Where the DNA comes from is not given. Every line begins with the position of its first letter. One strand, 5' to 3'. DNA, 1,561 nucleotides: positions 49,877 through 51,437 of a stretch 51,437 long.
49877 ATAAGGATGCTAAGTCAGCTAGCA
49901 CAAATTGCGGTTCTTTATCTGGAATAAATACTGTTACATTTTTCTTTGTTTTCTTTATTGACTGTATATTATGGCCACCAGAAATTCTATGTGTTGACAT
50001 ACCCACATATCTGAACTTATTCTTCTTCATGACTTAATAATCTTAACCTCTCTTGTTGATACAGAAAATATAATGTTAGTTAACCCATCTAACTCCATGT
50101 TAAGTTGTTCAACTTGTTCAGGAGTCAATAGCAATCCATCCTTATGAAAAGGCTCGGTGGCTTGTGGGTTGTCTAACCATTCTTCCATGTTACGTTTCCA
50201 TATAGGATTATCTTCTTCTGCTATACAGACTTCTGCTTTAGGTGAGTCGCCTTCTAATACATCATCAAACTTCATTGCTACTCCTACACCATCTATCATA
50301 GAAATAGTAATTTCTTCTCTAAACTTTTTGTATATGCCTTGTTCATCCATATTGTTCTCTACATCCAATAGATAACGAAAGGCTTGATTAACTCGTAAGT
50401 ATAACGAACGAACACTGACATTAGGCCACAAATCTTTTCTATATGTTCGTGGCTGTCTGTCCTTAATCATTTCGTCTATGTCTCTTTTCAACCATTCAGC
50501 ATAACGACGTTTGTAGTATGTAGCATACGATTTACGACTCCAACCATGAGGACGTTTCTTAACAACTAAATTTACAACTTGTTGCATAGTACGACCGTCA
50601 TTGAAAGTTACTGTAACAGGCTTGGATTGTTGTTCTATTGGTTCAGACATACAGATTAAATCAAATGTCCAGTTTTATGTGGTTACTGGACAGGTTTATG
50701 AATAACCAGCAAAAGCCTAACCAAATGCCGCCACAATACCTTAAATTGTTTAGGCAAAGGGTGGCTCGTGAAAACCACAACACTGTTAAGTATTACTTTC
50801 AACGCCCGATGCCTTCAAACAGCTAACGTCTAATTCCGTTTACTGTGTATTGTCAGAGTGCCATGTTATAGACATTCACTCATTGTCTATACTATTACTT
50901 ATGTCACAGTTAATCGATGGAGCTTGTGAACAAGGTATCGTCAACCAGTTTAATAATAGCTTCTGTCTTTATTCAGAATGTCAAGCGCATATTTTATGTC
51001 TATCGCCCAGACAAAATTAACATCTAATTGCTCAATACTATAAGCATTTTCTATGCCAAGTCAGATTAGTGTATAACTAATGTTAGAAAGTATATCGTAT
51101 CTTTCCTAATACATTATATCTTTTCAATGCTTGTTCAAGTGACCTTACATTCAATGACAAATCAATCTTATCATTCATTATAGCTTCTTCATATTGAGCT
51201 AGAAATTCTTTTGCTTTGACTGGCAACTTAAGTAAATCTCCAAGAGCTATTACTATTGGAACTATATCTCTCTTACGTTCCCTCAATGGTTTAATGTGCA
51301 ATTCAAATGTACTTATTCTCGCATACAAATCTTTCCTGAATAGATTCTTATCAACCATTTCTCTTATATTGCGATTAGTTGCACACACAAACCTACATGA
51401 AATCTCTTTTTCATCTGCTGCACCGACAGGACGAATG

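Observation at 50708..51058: Activator gene followed directly by sigma54 promoter(s) for the replication module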

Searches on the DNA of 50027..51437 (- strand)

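Call 32: search_rna_families(source=window, start=50400, end=51437, threshold=evalue, max_evalue=1)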
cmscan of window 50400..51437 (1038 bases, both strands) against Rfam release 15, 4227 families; matches with E-value up to 1: 1.
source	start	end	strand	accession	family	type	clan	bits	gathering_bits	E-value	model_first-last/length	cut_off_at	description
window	50532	50616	-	RF00861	mir-488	Gene; miRNA;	-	19.5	88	0.29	1-83/83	no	mir-488 microRNA precursor family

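Call 40: search_rna_families(sources=[L002, L011, L012, L015, L016, L014], threshold=evalue, max_evalue=1)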
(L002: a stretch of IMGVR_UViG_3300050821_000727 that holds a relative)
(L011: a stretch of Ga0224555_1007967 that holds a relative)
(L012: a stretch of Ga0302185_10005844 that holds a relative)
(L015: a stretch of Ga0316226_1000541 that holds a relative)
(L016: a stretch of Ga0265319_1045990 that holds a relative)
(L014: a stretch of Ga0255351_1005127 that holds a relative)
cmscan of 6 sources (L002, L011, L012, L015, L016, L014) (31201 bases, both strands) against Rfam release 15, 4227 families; matches with E-value up to 1: 3.
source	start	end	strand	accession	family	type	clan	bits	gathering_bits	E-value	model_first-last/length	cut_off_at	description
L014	248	320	+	RF00005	tRNA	Gene; tRNA;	CL00001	62.9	29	1.4e-11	1-71/71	no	tRNA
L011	1840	1913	+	RF00005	tRNA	Gene; tRNA;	CL00001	31.4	29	0.0064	1-70/71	no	tRNA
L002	2701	2761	-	RF02218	ZNRD1-AS1_1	Gene; lncRNA;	-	26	50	0.18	1-68/68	no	ZNRD1 antisense RNA 1 conserved region 1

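Call 57: search_rna_families(sources=[L019, L020, L021, L022, L023, L024, L025, L026, L027], threshold=evalue, max_evalue=1)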
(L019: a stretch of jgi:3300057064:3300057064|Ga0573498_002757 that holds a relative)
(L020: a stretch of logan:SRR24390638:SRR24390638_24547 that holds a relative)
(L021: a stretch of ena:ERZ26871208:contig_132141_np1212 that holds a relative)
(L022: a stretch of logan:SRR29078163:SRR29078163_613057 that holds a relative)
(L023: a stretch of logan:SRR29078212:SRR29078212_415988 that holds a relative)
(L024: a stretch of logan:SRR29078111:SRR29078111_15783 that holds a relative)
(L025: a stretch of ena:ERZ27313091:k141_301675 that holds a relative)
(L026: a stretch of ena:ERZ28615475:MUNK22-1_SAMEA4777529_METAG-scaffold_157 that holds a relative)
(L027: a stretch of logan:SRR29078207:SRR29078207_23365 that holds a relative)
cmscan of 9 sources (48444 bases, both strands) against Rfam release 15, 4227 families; matches with E-value up to 1: 3.
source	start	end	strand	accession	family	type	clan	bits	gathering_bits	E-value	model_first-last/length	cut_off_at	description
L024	2206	2303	+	RF00005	tRNA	Gene; tRNA;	CL00001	49.1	29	1.3e-07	1-71/71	no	tRNA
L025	2352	2460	+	RF00005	tRNA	Gene; tRNA;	CL00001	39.2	29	7.3e-05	1-71/71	no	tRNA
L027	3328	3395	-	RF02119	FTX_1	Gene; lncRNA;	-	26.5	50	0.47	1-71/71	no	FTX transcript, XIST regulator conserved region 1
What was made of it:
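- On Any described RNA family (Rfam 15, including GOLLD, ROOL, riboswitches, ribozymes, tmRNA and RNase P): Only tRNAs were found in some relatives (calls 32, 40, 57).
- Closest known: Large ornate phage-associated non-coding RNAs next to tRNA genes. Different: cmscan against all 4227 Rfam families found no match at E<=1 (calls 32, 40, 57).
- There is no Rfam riboswitch match (calls 32, 40, 57).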

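Call 68: search_with_rna_model(model_id=R1, sources=[L002, L012, L015, L016, L019, L020, L021, L025], max_evalue=0.01, make_alignment=true, show_alignments=0)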
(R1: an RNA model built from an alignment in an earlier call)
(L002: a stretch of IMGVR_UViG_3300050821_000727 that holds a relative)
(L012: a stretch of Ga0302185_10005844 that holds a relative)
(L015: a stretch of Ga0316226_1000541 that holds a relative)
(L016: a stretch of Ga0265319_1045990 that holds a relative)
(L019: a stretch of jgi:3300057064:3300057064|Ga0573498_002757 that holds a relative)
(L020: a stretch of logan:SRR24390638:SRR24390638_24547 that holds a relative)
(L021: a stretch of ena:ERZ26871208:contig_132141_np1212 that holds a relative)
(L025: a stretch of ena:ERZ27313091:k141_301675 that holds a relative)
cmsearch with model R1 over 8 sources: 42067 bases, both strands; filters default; matches with E-value up to 0.01: 8.
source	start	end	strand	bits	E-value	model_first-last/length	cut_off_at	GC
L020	2390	2490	+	119.8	1.2e-24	1-103/103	no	0.4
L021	2390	2492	+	114.5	1.8e-23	1-103/103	no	0.36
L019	2375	2477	+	108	5.2e-22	1-103/103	no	0.42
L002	2356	2457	+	52.6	9.6e-10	1-103/103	no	0.35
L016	1188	1288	+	44.3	6.6e-08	1-103/103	no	0.42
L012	2846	2949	+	36.5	3.6e-06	1-103/103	no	0.39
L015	2750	2852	+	34.8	8.6e-06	1-103/103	no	0.33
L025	2226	2353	+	31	5.9e-05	1-103/103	no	0.44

Alignment A7: 8 matches aligned to the model, 144 columns, each read 5' to 3' on its own strand. Consensus structure (alignment columns), stored with it:
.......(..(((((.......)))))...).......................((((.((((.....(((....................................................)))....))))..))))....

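Call 72: build_rna_model(alignment_id=A7)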
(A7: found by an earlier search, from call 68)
Model R2 built from alignment A7 (8 sequences, 144 columns); structure: stored with the alignment.
model positions 103; base pairs 17; branch points 1; effective number of sequences 2.57; information 0.59 bits per position. Calibrated on 0.2 Mb of random sequence (short: E-values are rough).
structure used (alignment columns):
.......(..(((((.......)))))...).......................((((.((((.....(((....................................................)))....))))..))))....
